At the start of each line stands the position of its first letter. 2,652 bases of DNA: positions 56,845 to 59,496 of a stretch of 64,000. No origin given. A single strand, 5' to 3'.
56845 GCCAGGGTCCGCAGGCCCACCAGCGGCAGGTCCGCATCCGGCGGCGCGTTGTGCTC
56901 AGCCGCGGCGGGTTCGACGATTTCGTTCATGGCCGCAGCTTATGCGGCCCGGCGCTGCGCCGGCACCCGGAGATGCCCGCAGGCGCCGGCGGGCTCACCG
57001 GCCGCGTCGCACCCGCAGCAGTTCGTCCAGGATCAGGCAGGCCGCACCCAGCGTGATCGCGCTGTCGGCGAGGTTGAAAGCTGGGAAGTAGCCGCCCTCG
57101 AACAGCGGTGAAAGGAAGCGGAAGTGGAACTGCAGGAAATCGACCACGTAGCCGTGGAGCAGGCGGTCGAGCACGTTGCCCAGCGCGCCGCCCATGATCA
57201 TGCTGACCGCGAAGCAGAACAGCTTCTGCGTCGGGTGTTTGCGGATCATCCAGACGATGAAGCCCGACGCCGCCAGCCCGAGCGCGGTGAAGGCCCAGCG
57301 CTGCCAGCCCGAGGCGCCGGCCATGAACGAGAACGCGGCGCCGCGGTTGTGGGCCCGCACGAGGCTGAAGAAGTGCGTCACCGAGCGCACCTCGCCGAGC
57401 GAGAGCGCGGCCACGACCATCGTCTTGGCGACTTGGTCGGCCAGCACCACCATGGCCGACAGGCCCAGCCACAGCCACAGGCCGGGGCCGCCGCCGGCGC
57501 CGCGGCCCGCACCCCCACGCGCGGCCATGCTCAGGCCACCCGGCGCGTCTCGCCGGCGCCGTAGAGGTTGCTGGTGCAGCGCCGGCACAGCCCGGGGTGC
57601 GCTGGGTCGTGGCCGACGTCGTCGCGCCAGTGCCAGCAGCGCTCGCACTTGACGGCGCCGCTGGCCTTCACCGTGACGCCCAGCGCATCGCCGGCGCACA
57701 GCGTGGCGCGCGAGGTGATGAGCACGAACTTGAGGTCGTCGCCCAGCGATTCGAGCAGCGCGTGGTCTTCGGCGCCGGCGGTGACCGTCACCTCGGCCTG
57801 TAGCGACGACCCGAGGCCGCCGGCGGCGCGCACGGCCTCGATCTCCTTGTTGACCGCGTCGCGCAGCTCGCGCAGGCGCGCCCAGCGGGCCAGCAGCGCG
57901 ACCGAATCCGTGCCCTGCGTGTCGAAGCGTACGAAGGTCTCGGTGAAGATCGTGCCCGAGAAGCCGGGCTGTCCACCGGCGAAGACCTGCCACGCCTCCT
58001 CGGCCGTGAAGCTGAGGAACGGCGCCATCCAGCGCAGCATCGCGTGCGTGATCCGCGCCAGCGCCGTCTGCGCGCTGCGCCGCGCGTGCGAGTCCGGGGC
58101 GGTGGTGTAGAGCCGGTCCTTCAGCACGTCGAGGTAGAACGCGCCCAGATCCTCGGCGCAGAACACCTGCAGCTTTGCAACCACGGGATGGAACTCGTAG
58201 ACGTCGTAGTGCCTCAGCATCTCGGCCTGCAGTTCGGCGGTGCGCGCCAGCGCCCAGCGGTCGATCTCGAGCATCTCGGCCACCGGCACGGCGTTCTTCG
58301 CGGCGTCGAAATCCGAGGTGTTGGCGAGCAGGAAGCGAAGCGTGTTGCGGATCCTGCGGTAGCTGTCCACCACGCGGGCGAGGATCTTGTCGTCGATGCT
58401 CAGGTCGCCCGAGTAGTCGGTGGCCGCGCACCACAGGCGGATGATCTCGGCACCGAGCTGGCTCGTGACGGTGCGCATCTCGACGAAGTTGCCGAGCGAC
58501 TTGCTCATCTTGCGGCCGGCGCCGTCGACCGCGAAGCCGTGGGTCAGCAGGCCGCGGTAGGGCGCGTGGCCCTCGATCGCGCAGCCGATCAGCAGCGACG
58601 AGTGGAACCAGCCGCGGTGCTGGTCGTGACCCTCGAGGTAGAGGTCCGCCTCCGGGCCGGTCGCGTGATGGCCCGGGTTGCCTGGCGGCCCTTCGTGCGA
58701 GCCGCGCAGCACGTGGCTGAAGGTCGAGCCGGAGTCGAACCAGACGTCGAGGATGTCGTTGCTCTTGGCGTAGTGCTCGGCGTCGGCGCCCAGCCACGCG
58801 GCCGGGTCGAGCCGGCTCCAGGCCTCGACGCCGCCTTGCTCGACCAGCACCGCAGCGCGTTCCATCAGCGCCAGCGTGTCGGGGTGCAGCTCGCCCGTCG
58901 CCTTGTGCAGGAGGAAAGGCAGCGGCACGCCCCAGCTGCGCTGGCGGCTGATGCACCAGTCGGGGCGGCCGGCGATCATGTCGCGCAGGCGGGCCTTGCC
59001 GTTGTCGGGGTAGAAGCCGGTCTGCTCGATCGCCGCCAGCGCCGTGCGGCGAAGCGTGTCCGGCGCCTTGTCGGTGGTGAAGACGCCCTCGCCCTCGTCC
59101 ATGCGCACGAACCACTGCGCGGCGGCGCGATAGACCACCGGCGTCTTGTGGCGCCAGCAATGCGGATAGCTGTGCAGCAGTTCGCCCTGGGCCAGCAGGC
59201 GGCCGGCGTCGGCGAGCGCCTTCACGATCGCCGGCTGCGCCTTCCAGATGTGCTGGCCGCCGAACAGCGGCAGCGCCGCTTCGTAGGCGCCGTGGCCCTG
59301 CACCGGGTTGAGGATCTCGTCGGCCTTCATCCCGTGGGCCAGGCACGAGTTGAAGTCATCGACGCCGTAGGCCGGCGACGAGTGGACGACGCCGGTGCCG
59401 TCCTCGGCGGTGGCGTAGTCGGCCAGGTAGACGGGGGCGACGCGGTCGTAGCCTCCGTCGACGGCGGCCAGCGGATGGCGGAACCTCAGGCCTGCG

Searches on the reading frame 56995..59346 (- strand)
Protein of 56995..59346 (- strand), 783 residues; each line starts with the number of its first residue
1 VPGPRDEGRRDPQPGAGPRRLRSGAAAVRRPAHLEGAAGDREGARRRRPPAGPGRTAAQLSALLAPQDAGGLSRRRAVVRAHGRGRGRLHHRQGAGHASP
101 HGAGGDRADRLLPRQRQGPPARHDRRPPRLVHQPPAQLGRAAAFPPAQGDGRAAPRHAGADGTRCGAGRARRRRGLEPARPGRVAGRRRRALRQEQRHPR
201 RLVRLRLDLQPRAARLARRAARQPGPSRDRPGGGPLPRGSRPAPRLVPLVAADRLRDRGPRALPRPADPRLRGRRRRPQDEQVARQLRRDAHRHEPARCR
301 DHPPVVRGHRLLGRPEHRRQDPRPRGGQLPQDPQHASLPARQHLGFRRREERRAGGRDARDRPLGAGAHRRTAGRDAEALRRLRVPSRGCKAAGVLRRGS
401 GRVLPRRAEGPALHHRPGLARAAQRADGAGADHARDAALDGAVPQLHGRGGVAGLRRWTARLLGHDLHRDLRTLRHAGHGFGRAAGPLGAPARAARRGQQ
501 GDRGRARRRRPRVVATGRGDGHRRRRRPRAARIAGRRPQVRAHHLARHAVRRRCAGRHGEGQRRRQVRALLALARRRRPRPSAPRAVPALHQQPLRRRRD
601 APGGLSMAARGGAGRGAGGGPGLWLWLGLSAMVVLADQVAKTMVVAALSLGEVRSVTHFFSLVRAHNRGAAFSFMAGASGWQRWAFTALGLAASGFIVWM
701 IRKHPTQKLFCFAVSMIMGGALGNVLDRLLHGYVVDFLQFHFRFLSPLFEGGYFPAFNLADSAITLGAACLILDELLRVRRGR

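Call 55: search_protein_families(library=pfam, proteins=[window:56995-59346:-], max_evalue=0.00001)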
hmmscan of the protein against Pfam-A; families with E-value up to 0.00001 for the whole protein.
window:56995-59346:- (783 aa): 1 family
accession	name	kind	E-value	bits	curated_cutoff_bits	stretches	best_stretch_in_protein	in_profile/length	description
PF01252.23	Peptidase_A8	-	9.5e-40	136.5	25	1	630-776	2-141/142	Signal peptidase (SPase) II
